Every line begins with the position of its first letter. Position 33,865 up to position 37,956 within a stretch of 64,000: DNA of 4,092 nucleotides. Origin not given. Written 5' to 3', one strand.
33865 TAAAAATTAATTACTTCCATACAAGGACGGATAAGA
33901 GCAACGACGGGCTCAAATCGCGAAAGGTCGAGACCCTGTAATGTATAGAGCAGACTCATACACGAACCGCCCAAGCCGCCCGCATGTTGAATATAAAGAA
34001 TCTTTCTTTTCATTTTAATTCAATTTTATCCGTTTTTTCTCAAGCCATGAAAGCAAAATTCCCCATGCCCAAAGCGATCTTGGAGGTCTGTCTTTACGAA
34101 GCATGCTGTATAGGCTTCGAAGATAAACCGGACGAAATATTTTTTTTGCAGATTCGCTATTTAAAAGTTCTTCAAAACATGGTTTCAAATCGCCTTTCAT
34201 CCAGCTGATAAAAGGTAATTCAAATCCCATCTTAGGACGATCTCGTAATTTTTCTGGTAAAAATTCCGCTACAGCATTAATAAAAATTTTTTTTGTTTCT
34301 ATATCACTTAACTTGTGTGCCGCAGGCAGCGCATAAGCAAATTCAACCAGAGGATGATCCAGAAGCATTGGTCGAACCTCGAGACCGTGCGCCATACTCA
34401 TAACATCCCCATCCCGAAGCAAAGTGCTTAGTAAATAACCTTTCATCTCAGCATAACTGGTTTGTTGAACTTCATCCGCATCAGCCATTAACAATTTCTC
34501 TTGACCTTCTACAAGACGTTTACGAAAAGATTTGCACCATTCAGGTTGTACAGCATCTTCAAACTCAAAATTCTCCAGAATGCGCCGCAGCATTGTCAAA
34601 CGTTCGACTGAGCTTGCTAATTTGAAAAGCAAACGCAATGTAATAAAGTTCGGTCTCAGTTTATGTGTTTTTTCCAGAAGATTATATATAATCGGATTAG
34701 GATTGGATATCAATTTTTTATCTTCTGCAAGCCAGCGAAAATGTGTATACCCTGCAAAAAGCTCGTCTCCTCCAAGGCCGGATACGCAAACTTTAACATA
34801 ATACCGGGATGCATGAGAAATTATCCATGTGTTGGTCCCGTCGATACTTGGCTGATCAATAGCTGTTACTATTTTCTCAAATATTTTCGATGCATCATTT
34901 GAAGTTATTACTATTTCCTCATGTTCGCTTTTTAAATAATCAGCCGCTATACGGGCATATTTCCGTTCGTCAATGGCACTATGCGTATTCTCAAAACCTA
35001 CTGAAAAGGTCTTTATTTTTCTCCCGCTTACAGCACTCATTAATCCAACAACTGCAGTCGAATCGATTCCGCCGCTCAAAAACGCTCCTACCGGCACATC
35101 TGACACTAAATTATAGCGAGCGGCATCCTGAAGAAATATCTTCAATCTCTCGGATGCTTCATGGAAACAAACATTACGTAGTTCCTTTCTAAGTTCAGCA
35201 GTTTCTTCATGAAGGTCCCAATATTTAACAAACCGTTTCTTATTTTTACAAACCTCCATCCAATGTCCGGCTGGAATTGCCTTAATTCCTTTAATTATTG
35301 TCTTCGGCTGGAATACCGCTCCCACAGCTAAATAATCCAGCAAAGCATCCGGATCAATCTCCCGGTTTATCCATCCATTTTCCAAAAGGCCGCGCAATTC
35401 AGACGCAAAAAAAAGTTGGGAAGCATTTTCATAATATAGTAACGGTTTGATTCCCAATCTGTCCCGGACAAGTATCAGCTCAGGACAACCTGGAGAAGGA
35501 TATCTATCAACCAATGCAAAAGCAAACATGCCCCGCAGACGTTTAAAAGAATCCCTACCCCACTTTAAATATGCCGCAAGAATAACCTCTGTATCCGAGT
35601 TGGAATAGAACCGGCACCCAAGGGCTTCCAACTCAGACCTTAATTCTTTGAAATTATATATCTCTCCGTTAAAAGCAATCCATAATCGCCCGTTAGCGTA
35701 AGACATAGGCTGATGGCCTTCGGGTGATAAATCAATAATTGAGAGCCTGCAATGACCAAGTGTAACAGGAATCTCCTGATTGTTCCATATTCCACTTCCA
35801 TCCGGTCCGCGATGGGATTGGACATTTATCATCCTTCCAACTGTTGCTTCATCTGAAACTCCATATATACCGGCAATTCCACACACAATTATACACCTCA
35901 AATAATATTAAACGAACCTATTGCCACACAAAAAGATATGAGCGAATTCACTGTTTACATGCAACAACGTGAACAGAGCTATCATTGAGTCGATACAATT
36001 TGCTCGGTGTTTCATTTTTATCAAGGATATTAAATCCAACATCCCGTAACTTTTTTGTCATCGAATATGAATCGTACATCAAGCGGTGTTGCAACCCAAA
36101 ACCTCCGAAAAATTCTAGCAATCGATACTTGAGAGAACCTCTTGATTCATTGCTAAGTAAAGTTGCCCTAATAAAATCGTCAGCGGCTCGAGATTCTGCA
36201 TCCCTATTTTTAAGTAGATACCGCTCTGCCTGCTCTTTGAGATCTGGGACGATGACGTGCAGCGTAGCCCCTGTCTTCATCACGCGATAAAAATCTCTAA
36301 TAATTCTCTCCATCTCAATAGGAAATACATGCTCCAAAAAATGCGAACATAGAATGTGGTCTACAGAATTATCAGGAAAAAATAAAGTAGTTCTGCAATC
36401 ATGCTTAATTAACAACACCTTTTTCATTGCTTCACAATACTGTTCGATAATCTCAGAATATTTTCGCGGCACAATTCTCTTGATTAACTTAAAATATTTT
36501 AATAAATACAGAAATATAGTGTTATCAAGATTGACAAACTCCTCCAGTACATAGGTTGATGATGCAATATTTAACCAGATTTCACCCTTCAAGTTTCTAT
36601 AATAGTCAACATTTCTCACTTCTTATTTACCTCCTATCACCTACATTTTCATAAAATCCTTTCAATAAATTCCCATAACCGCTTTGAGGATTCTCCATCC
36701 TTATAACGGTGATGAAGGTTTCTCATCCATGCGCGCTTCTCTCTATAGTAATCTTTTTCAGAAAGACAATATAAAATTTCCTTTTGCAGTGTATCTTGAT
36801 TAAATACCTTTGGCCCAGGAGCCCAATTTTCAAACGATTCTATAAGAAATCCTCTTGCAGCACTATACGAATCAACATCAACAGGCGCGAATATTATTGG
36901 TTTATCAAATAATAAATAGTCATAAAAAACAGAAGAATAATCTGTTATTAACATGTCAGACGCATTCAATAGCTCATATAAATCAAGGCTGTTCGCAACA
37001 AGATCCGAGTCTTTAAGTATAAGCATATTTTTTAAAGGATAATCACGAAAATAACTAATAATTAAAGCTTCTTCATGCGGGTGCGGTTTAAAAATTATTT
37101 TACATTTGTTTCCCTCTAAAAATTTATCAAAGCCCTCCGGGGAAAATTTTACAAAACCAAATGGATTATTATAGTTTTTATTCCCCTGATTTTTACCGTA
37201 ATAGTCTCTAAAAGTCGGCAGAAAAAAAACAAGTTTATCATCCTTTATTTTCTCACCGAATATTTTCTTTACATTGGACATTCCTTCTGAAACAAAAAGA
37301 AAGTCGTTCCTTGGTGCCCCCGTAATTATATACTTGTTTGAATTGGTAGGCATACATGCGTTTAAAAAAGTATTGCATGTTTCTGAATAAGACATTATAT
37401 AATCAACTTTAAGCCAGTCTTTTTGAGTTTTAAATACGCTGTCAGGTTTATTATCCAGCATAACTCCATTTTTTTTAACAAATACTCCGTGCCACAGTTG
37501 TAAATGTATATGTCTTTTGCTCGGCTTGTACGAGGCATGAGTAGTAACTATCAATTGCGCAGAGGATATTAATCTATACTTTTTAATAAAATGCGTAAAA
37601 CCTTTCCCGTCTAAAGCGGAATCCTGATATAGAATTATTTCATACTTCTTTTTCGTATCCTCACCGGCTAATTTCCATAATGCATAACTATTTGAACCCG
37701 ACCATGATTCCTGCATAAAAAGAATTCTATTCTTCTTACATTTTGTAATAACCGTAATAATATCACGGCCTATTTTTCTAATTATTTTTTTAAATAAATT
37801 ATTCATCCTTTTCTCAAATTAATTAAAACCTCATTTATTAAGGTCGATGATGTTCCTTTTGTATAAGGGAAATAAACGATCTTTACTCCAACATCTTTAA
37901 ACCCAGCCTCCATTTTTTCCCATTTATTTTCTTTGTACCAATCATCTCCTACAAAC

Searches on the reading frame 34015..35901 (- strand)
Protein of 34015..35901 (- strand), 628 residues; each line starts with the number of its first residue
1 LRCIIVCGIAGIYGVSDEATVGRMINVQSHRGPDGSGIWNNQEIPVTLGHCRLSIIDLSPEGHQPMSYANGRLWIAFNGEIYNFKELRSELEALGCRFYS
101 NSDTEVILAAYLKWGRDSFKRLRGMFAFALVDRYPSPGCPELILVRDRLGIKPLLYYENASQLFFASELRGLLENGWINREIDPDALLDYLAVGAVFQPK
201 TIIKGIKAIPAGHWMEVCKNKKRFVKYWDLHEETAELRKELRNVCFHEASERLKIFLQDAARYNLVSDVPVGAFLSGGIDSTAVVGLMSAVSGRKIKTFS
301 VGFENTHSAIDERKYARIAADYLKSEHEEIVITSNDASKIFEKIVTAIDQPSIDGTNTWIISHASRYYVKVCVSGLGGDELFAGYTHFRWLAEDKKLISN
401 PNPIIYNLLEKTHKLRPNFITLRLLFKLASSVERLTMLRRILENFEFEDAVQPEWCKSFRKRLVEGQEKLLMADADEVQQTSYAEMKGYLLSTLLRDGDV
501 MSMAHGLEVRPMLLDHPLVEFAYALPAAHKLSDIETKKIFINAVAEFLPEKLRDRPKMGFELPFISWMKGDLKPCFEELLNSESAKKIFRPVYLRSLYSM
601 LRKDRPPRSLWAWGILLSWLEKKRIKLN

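Call 9: search_protein_families(library=pfam, proteins=[window:34015-35901:-], max_evalue=0.00001)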
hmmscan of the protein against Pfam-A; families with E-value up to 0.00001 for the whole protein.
window:34015-35901:- (628 aa): 3 families
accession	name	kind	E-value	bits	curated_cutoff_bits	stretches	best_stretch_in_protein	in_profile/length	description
PF00733.27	Asn_synthase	-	8.7e-75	253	21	1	256-620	5-353/354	Asparagine synthase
PF13537.11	GATase_7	-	1.3e-41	141.9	25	1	50-173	1-122/123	Glutamine amidotransferase domain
PF13522.11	GATase_6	-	3.2e-41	140.8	27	1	33-168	1-130/130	Glutamine amidotransferase domain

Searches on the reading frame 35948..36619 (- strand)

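Call 9: search_protein_families(library=pfam, proteins=[window:35948-36619:-], max_evalue=0.00001)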
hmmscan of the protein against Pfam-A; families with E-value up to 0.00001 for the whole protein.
window:35948-36619:- (223 aa): 1 family
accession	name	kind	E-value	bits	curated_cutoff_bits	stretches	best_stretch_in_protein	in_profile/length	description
PF08241.18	Methyltransf_11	-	9.8e-08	33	21.2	1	69-120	45-93/95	Methyltransferase domain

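Call 52: search_protein_families(library=ncbifam, proteins=[window:35948-36619:-], max_evalue=1e-8)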
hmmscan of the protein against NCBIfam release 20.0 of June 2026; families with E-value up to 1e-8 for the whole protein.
window:35948-36619:- (223 aa): 0 families

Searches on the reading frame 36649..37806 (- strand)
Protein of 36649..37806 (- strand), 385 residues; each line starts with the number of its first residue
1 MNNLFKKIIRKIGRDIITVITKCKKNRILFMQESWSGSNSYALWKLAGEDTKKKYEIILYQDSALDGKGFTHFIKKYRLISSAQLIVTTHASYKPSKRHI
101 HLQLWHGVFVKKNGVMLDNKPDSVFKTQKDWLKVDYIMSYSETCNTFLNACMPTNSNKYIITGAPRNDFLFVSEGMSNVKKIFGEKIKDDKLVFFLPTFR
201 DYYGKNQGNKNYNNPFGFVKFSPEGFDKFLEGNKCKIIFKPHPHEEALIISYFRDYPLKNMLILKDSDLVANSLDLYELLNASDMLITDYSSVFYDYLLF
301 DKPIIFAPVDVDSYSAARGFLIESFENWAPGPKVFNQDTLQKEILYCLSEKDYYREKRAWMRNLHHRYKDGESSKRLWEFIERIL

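Call 9: search_protein_families(library=pfam, proteins=[window:36649-37806:-], max_evalue=0.00001)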
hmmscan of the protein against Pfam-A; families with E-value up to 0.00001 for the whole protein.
window:36649-37806:- (385 aa): 1 family
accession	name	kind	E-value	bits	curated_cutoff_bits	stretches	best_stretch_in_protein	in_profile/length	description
PF04464.20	Glyphos_transf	-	1.5e-61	208.8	22.1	1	19-382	7-366/367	CDP-Glycerol:Poly(glycerophosphate) glycerophosphotransferase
